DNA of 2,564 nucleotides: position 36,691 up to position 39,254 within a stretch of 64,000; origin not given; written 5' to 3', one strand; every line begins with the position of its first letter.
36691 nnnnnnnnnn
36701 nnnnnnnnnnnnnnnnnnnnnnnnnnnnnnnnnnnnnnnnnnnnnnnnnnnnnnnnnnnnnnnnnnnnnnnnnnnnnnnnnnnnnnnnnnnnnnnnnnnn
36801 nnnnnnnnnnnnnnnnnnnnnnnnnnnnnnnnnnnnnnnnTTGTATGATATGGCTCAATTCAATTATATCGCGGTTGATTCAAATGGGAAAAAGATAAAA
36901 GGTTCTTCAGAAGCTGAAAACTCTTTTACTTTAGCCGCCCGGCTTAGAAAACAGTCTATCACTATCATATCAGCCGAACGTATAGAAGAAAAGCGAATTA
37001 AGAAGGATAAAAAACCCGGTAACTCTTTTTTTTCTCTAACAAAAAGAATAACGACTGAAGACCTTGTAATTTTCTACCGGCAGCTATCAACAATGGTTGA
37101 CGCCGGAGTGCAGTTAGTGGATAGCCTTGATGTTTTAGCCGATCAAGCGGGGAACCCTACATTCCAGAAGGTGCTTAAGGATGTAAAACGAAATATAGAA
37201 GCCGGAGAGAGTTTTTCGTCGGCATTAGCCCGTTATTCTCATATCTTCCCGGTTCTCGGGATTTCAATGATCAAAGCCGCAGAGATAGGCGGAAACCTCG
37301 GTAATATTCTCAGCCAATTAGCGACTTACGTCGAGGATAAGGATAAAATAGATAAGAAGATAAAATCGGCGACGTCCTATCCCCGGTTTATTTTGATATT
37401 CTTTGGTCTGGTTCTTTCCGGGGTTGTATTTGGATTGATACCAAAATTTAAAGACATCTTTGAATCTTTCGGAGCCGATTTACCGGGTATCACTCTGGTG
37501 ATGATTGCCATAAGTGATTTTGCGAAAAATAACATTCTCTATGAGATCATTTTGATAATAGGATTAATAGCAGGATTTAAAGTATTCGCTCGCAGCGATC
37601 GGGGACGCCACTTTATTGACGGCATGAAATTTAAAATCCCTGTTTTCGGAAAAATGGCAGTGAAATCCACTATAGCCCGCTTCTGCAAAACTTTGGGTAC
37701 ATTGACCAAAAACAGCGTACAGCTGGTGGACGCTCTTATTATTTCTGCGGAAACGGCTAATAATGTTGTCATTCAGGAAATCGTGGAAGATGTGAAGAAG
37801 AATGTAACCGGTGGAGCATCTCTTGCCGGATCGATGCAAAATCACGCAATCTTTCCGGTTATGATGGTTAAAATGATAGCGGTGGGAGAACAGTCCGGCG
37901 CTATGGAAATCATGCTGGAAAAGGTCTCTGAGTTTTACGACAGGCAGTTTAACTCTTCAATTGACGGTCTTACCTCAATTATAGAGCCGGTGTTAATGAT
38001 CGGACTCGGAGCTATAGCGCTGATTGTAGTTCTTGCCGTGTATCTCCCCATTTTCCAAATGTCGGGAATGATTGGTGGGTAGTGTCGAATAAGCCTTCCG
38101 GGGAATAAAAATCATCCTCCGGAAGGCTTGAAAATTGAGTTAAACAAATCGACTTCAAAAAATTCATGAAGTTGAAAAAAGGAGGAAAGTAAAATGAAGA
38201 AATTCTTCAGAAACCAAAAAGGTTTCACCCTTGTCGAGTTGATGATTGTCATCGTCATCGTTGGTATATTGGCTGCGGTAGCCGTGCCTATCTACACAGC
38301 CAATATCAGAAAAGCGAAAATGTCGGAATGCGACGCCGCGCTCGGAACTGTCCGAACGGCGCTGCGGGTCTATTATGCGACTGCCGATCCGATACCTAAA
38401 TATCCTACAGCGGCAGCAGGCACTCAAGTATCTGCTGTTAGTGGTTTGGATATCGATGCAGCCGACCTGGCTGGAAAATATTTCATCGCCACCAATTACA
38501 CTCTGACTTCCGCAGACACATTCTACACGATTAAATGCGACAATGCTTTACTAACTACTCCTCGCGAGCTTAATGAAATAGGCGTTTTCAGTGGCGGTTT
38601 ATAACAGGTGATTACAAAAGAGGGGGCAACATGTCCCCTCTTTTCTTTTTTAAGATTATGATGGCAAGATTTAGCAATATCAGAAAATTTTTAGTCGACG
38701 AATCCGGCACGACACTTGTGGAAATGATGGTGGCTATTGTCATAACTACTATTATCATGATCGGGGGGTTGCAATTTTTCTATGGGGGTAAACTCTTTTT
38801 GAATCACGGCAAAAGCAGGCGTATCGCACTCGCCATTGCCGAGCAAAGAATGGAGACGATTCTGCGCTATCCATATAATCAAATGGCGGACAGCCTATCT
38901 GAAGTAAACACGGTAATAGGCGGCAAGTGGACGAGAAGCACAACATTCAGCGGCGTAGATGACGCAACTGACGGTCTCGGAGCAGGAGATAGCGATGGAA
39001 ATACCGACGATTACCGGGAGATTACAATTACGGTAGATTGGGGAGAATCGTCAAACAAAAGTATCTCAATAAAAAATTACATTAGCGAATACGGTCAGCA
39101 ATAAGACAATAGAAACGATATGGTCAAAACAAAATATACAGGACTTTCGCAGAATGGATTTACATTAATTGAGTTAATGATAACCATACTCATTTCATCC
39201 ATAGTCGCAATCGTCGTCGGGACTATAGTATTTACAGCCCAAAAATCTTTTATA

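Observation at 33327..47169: Self-contained, PilT-less type IV filament locus with its own regulators and unassigned accessory genes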

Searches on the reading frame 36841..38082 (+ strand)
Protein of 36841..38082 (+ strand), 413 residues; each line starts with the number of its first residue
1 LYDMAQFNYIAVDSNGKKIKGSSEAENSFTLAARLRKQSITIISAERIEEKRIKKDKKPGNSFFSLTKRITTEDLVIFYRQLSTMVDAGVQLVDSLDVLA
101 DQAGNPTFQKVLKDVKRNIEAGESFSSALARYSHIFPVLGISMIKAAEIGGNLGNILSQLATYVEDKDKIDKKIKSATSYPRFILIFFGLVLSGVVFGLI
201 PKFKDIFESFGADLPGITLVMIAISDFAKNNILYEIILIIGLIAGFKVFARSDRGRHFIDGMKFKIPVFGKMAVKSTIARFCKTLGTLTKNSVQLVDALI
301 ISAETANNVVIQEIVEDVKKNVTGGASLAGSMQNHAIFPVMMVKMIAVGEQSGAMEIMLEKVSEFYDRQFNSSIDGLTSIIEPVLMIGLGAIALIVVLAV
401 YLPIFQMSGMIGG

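Call 4: search_protein_families(library=pfam, proteins=[window:36841-38082:+], max_evalue=0.01)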
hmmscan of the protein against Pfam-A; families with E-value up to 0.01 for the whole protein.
window:36841-38082:+ (413 aa): 1 family
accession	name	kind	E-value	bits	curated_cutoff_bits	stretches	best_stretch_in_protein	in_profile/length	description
PF00482.28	T2SSF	-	2.2e-59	199.3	25.2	2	78-201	1-125/125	Type II secretion system (T2SS), protein F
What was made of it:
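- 36841..38082 (+): Inner-membrane platform protein (PilC-type). T2SSF x2 (call 4).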

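Call 7: search_protein_families(library=ncbifam, proteins=[window:36841-38082:+], max_evalue=0.01)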
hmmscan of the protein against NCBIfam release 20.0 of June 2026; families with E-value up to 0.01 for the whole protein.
window:36841-38082:+ (413 aa): 6 families
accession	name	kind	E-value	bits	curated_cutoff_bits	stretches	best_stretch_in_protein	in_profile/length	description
TIGR02120.1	GspF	equivalog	5.5e-104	348.6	424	1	7-411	1-401/401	type II secretion system inner membrane protein GspF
NF052607.1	T4PiliAsmPilCThrm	equivalog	2e-99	333.4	700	1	4-409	1-402/406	type IV pilus assembly protein PilC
NF052606.1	T4PiliAsmPilCMyx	equivalog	3e-97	326.1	700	1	4-411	19-418/419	type IV pilus assembly protein PilC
NF007861.0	PRK10573.1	equivalog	2.4e-76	257.4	401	1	6-412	6-399/401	protein transport protein HofC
NF047826.1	T3SSXpsF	equivalog_domain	1.7e-67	228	650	1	4-412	1-405/405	type II secretion system protein XpsF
NF041012.2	T4P_ComGB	equivalog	3e-45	155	240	1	78-407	6-330/332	competence type IV pilus assembly protein ComGB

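Call 27: search_solved_structures(query=window:36841-38082:+, max_evalue=0.00001, show_alignments=0)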
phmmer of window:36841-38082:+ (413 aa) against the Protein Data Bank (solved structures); distinct sequences matched with E-value up to 0.00001: 5.
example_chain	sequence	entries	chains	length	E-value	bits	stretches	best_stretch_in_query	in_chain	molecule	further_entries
3jc8_Ca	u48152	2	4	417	1.8e-77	264.2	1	5-411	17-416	Type 4 fimbrial assembly protein PilC | PilC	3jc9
2whn_A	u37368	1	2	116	3.1e-17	66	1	72-177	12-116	PILUS ASSEMBLY PROTEIN PILC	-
2vma_A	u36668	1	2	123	5.4e-17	65.2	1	64-179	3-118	GENERAL SECRETION PATHWAY PROTEIN F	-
2vmb_A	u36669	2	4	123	6.7e-17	64.9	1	64-178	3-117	GENERAL SECRETION PATHWAY PROTEIN F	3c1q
5nbg_A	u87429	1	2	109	6.3e-12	48.5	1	70-176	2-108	General secretion pathway protein F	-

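Call 79: search_solved_structures(query=window:36841-38082:+, max_evalue=1e-30, show_alignments=1)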
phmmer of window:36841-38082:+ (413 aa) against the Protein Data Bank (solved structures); distinct sequences matched with E-value up to 1e-30: 1.
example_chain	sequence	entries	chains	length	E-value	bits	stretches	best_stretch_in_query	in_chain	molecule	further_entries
3jc8_Ca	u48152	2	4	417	1.8e-77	264.2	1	5-411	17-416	Type 4 fimbrial assembly protein PilC | PilC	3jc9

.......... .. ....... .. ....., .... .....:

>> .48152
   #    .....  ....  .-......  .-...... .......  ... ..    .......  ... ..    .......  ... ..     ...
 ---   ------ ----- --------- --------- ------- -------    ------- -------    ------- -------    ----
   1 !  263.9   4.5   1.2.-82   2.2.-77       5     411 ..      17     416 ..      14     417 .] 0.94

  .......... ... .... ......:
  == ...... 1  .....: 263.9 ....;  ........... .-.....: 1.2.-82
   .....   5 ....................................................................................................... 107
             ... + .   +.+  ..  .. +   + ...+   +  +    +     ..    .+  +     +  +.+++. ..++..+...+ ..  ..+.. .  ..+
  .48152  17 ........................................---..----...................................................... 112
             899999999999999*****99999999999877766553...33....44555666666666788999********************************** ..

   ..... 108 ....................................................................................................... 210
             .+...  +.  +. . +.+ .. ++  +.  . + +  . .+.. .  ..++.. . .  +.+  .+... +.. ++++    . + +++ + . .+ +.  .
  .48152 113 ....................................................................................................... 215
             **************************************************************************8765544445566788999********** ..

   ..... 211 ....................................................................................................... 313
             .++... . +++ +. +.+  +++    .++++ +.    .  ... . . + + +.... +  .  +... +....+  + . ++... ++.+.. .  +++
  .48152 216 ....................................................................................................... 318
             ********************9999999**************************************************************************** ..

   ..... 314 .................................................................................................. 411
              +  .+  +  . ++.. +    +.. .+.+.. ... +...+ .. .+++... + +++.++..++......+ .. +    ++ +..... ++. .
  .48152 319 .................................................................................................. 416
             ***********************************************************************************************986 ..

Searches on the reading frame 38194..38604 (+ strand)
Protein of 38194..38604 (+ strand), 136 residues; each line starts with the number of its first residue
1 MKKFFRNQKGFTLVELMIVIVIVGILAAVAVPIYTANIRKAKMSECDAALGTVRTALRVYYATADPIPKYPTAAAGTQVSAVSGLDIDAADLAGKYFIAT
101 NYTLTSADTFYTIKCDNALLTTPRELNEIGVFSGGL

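Call 4: search_protein_families(library=pfam, proteins=[window:38194-38604:+], max_evalue=0.01)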
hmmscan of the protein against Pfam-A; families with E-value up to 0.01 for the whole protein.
window:38194-38604:+ (136 aa): 2 families
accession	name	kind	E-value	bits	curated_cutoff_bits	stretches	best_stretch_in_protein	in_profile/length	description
PF07963.17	N_methyl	-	4.9e-11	42.2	21.2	1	6-30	2-26/27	Prokaryotic N-terminal methylation motif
PF22434.1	PilW_C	-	0.0037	17.5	27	1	37-98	1-63/128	PilW, C-terminal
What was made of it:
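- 38194..38604 (+): Major type IVa-like prepilin (10-aa leader, G-1/F+1/E+5; mature protein about 126 aa). N_methyl (call 4).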

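Call 7: search_protein_families(library=ncbifam, proteins=[window:38194-38604:+], max_evalue=0.01)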
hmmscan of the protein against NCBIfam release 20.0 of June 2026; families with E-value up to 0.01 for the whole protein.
window:38194-38604:+ (136 aa): 9 families
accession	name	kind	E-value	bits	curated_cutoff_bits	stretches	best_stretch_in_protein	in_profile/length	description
TIGR01710.1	typeII_sec_gspG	equivalog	1e-12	48.2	88.85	1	9-78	1-67/134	type II secretion system major pseudopilin GspG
NF007862.0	PRK10574.1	equivalog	3.6e-12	46.6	138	1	6-57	2-53/145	prepilin peptidase-dependent pilin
NF041775.1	typeIV_PilA_Myxo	equivalog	8.6e-12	45.5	400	1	3-65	5-67/214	type IV pilin protein PilA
TIGR02532.1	IV_pilin_GFxxxE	domain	2.5e-09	36.6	16.3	1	8-31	1-24/24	prepilin-type N-terminal cleavage/methylation domain-containing protein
NF040999.1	pilin_ComGC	equivalog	1.3e-08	34.9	75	1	8-63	1-56/84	competence type IV pilus major pilin ComGC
TIGR01708.2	typeII_sec_gspH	equivalog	3e-08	33.8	80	1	8-35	1-28/169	type II secretion system minor pseudopilin GspH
NF041013.1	T4P_ComGE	equivalog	4e-05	23.6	49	1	7-45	2-40/83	competence type IV pilus minor pilin ComGE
NF007800.0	PRK10506.1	equivalog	8.3e-05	22.5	158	1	3-32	3-32/163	prepilin peptidase-dependent protein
TIGR02596.1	TIGR02596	subfamily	0.00012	22.2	70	1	11-44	1-34/196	Verru_Chthon cassette protein D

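Call 88: search_solved_structures(query=A5, max_evalue=0.01)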
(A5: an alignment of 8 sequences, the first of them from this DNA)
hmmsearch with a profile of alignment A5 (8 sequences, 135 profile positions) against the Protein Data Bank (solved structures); distinct sequences matched with E-value up to 0.01: 24.
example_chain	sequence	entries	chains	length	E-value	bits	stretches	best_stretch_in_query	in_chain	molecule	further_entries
9egp_A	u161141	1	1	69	1.4e-16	63.9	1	2-69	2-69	Geopilin domain 1 protein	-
7tgg_A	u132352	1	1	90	3.8e-15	59.3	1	2-69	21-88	Geopilin domain 1 protein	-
2hi2_A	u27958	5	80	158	1.2e-13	54.4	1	11-98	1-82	Fimbrial protein | PilA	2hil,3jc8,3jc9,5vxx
1ay2_A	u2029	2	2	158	5.2e-13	52.3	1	11-97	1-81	TYPE 4 PILIN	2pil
8p3b_A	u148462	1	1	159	8.6e-13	51.6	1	11-97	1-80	Fimbrial protein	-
5kua_A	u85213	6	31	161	1.7e-12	50.7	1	11-95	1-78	pilin | Neisseria meningitidis PilE variant SB-GATDH | Neisseria meningitidis PilE, SB-DATDH variant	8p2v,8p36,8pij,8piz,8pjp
2m7g_A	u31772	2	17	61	2.6e-12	50.1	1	11-69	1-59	Geopilin domain 1 protein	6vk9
8tj2_C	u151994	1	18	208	3.1e-12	49.8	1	11-72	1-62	Type IV major pilin protein PilA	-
8tob_GA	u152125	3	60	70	2.8e-10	43.5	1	12-56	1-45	Fimbrial protein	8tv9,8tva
5wda_A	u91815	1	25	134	8.4e-10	41.9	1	11-73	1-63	General secretion pathway protein G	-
9laa_A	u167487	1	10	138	1.1e-09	41.6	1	3-41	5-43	Type IV pilin protein PilA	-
8tum_e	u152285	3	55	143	2.5e-09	40.4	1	11-55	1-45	Type IV major pilin protein PilA | Pilin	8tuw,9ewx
1oqw_A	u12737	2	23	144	3.2e-09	40.1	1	11-55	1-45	Fimbrial protein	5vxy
8qqj_J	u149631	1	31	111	6.8e-09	39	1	11-70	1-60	Type IV narrow pilus major component PilA5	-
6xxe_A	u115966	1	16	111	7.3e-09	38.9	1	11-69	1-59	Uncharacterized protein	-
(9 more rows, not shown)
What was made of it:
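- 38194..38604 (+): Family profile best matches Geobacter PilA-N, Neisseria PilE and Myxococcus PilA, ahead of GspG (call 88).
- On Type IVa pilus (T4aP): The profile is nearest to T4a pilins (call 88).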

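Call 89: search_protein_families(library=pfam, alignment_id=A5, max_evalue=1)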
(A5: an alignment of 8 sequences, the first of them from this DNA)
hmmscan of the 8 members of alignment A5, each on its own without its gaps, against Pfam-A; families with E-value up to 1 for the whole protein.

A. member 1, seq(136 aa): 6 families
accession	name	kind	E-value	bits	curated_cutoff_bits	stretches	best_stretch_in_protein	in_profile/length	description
PF07963.17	N_methyl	-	4.9e-11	42.2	21.2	1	6-30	2-26/27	Prokaryotic N-terminal methylation motif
PF22434.1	PilW_C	-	0.0037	17.5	27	1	37-98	1-63/128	PilW, C-terminal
PF16732.10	ComP_DUS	-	0.02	16.2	27.3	1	32-114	1-71/87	Type IV minor pilin ComP, DNA uptake sequence receptor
PF23906.1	DUF7248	-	0.075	13.5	27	1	9-36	8-35/58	Family of unknown function (DUF7248)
PF22296.2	bAvd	-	0.15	13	40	1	5-61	21-75/107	bAvd-like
PF16964.10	TadF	-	0.15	12.4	27.3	1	3-47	1-45/178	Putative tight adherence pilin protein F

B. families by the number of members that match (of 8 scanned): 12 families
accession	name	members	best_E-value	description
PF07963.17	N_methyl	8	4.9e-11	Prokaryotic N-terminal methylation motif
PF16732.10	ComP_DUS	8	2.6e-07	Type IV minor pilin ComP, DNA uptake sequence receptor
PF22296.2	bAvd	5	0.032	bAvd-like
PF08334.16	T2SSG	3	0.003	Type II secretion system (T2SS), protein G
PF23906.1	DUF7248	3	0.075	Family of unknown function (DUF7248)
PF22434.1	PilW_C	2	0.0037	PilW, C-terminal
PF16964.10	TadF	2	0.15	Putative tight adherence pilin protein F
PF16734.10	Pilin_GH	1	0.0063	Type IV pilin-like G and H, putative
PF00114.24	Pilin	1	0.049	Pilin (bacterial filament)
PF08787.18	Alginate_lyase2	1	0.094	Alginate lyase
PF00942.24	CBM_3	1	0.11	Cellulose binding domain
PF12669.12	FeoB_associated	1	0.33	FeoB-associated Cys-rich membrane protein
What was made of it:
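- All eight pilin orthologues give weak ComP_DUS hits (call 89).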

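Call 90: find_homologous_proteins(query=window:38194-38604:+, max_evalue=0.00001)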
Query window:38194-38604:+ (136 aa): 1377 proteins with E <= 0.00001 among 2745 candidates; the best 120 are listed.
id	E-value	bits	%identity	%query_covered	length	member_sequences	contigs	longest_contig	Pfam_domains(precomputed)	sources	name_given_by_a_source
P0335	6.2e-81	287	100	100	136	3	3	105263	PF07963.18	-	-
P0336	1.4e-75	269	93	100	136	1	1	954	PF07963.18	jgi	-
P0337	1.9e-67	243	85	100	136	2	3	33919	PF07963.18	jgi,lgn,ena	-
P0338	2.0e-67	243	85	100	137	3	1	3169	PF07963.18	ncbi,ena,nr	ncbi:MAG: prepilin-type N-terminal cleavage/methylation domain-containing protein [Candidatus Marini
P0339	2.3e-66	240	83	100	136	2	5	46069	PF07963.18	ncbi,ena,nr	ncbi:MAG: prepilin-type N-terminal cleavage/methylation domain-containing protein [Candidatus Marini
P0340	2.5e-66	240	84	100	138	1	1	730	PF07963.18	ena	-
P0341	1.3e-65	237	84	100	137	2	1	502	PF07963.18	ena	-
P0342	2.8e-65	236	82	100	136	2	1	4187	PF07963.18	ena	-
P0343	8.7e-62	225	81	100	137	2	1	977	PF07963.18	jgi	-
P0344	8.9e-61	222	80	100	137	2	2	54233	PF07963.18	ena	-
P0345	6.0e-58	212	76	100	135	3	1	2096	PF07963.18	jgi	-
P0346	6.3e-57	209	76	100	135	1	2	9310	PF07963.18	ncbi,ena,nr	ncbi:MAG: prepilin-type N-terminal cleavage/methylation domain-containing protein [Candidatus Marini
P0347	9.3e-57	209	74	100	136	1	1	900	PF07963.18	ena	-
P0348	1.0e-55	205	73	100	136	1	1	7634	PF07963.18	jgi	-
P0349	1.5e-55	205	75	100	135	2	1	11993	PF07963.18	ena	-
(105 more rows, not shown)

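Call 97: predict_structure(alignment_id=A6)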
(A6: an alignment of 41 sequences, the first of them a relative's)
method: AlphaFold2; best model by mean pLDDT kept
length: 136 residues; sequences in the alignment: 41
mean_pLDDT: 88.0   pTM: 0.71
mean pLDDT of the five models: 88.0, 87.4, 85.7, 85.5, 85.3
residues with pLDDT >= 90: 83; 70-90: 43; 50-70: 8; < 50: 2
segments of 3 or more residues with pLDDT < 50: none
pLDDT, mean of each block of 10 residues (from residue 1): 58 92 96 90 92 93 87 91 89 91 92 87 89 82
secondary structure, 60 per line:
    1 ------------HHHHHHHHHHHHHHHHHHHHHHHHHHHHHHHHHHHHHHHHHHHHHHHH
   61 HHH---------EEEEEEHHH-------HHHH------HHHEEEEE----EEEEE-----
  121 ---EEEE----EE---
elements in order: H13-63 E73-78 H89-92 E102-106 E111-115 E124-127
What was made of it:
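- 38194..38604 (+): AF2 model pLDDT 88 (call 97).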

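Call 100: fold_search(model_id=the predicted structure, library=pdb)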
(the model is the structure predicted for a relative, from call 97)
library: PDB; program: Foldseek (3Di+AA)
matches with E <= 10: 51; with E <= 0.001: 0
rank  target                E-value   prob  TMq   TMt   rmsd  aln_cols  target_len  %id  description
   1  6xxd_A                5.2e-02  0.99  0.53  0.56   4.2       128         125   26  CryoEM structure of the type IV pilin PilA4 from Thermus thermophilus (released 2020-03-11)
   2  5jia_E                3.5e+00  0.06  0.17  0.11   6.2        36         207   14  The Crystal Structure Of IUS-SPRY Domain From RanBP10 (released 2016-11-09)
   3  5jia_H                3.5e+00  0.06  0.16  0.12   6.3        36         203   14  The Crystal Structure Of IUS-SPRY Domain From RanBP10 (released 2016-11-09)
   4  5jia_C                3.5e+00  0.06  0.16  0.12   6.2        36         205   14  The Crystal Structure Of IUS-SPRY Domain From RanBP10 (released 2016-11-09)
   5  1wln_MODEL_1_A        3.5e+00  0.04  0.22  0.24   7.4        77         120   13  Solution structure of the FHA domain of mouse Afadin 6 (released 2005-07-12)
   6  3u1w_A                4.5e+00  0.04  0.17  0.10   3.5        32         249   16  Crystal structure of a Calcium binding protein (BDI_1975) from Parabacteroides distasonis ATCC 8503 at 2.00 A resoluti (released 2012-01-25)
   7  6vk9_1                4.8e+00  0.06  0.16  0.21   4.6        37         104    8  Cryo-EM structure of PilA-N/C from Geobacter sulfurreducens (released 2021-07-07)
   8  5ji7                  5.1e+00  0.06  0.18  0.13   5.9        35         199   14  The Crystal Structure Of IUS-SPRY Domain From RanBPM/9 (released 2016-11-09)
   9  5jia_P                5.1e+00  0.04  0.16  0.12   4.3        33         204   12  The Crystal Structure Of IUS-SPRY Domain From RanBP10 (released 2016-11-09)
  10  5jia_A                5.1e+00  0.04  0.16  0.12   4.2        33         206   12  The Crystal Structure Of IUS-SPRY Domain From RanBP10 (released 2016-11-09)
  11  5jia_I                5.1e+00  0.04  0.16  0.12   4.3        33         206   12  The Crystal Structure Of IUS-SPRY Domain From RanBP10 (released 2016-11-09)
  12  5j19_A                5.1e+00  0.01  0.19  0.13  16.8       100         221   18  phospho-Pon binding-induced Plk1 dimerization (released 2016-06-15)
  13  4rcp_A                5.4e+00  0.05  0.18  0.12   3.1        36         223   17  Crystal structure of Plk1 Polo-box domain in complex with PL-2 (released 2014-11-12)
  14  8wfp_A                5.4e+00  0.01  0.19  0.12  16.3       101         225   17  Crystal structure of polo-like kinase(PLK1)PBD in complex with DD-1 (released 2024-09-25)
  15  5jia_D                6.1e+00  0.04  0.16  0.11   6.3        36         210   14  The Crystal Structure Of IUS-SPRY Domain From RanBP10 (released 2016-11-09)
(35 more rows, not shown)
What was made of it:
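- The pilin profile hits T4a pilins ahead of GspG (call 88), and the model matches Thermus PilA4 (call 100). The pilin is closer to T4a pilins than to GspG, scoring 48 bits on the GspG model against a cutoff of 88.85 (calls 7, 88, 100).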

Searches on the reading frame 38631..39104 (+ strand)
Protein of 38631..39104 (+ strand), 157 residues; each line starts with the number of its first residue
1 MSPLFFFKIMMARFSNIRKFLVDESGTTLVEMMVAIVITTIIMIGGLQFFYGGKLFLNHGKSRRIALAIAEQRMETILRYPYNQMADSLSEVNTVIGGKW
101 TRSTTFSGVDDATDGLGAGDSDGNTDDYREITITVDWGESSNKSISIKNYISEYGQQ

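Call 4: search_protein_families(library=pfam, proteins=[window:38631-39104:+], max_evalue=0.01)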
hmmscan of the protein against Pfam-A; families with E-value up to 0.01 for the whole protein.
window:38631-39104:+ (157 aa): 1 family
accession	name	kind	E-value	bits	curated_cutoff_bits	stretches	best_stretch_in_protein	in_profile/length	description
PF07963.17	N_methyl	-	0.00011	22.1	21.2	1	26-45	6-25/27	Prokaryotic N-terminal methylation motif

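Call 7: search_protein_families(library=ncbifam, proteins=[window:38631-39104:+], max_evalue=0.01)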
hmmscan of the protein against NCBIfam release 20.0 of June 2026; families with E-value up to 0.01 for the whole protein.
window:38631-39104:+ (157 aa): 2 families
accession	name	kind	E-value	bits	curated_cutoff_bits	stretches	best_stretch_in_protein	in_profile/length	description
TIGR01707.1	gspI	equivalog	0.0058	17.1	44.35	1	26-107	1-82/101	type II secretion system minor pseudopilin GspI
NF007848.0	PRK10557.1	equivalog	0.0092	15.3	120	0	19-50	5-36/192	prepilin peptidase-dependent protein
